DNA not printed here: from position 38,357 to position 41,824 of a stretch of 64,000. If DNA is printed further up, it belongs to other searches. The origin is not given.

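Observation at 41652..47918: Cryptic six-gene catabolic operon: TIM-barrel isomerase, SDR, Gfo/Idh/MocA, class-III aminotransferase, M20 deacylase and a URO-D-family protein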

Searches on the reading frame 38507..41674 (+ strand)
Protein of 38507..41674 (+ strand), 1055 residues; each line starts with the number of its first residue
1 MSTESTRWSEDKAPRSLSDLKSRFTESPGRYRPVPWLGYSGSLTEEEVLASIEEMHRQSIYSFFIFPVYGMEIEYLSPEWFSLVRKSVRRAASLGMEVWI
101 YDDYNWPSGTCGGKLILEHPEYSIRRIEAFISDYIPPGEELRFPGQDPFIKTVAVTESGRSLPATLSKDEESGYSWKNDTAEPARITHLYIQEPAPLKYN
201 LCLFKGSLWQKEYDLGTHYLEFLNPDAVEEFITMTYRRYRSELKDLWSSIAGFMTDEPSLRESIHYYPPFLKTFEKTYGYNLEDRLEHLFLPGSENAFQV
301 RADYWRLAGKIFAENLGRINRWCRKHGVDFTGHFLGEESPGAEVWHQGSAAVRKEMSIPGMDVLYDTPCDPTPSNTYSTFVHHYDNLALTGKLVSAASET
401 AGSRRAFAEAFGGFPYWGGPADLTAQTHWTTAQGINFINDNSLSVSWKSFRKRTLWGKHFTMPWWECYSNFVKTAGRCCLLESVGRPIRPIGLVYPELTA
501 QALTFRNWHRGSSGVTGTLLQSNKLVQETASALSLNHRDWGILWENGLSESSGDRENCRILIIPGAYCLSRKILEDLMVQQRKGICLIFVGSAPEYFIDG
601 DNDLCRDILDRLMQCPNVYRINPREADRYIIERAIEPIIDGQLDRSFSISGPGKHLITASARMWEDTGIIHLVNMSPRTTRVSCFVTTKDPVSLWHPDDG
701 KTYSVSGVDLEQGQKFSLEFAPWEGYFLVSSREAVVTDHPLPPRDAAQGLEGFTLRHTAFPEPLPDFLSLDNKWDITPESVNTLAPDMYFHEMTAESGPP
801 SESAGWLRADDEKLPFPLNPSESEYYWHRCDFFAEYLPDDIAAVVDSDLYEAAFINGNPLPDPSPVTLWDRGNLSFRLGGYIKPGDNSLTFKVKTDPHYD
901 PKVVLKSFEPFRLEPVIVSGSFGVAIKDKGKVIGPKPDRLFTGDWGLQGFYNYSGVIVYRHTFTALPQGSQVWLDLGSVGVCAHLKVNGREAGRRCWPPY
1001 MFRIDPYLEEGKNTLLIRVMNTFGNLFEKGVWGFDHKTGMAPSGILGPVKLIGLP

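Call 8: search_protein_families(library=pfam, proteins=[window:38507-41674:+], max_evalue=0.001)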
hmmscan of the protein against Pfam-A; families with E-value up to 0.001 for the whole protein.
window:38507-41674:+ (1055 aa): 0 families

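Call 70: search_protein_families(library=ncbifam, proteins=[window:38507-41674:+], max_evalue=0.01)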
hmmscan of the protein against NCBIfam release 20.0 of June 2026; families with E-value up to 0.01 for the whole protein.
window:38507-41674:+ (1055 aa): 2 families
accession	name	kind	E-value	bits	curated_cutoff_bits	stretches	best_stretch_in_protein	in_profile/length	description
NF049897.1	AlphaRhamBT4145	equivalog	9.7e-16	56.9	1300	2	955-1025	778-849/897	alpha-L-rhamnosidase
NF045579.1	rhamnoside_JR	domain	3e-12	46.8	50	1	951-1025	36-114/123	glycosylhydrolase-like jelly roll fold domain-containing protein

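Call 71: search_protein_families(library=pfam, proteins=[window:38507-41674:+], max_evalue=1)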
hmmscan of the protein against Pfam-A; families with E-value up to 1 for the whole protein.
window:38507-41674:+ (1055 aa): 4 families
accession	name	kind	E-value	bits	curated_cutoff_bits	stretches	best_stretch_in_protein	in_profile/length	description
PF02837.24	Glyco_hydro_2_N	-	0.0011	19.3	28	1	951-1022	61-136/169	Glycosyl hydrolases family 2, sugar binding domain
PF17132.9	Glyco_hydro_106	-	0.0014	17.7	29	1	33-106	9-90/743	alpha-L-rhamnosidase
PF22666.2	Glyco_hydro_2_N2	-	0.024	15.1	27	1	957-1022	50-120/167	Glycosyl hydrolase 2 galactose-binding domain-like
PF05367.17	Phage_endo_I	-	0.17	11.9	29.1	1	279-335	69-125/149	Phage endonuclease I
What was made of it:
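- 38507..41674 (+): Convergent 1055-aa distant GH106-like (alpha-L-rhamnosidase-like) enzyme. Its last 23 nt overlap the URO-D gene end. NCBIfam BT4145 rhamnosidase 1e-15, rhamnoside jelly-roll 46.8 bits against a cutoff of 50, PF17132 E 0.0014 (calls 70, 71).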
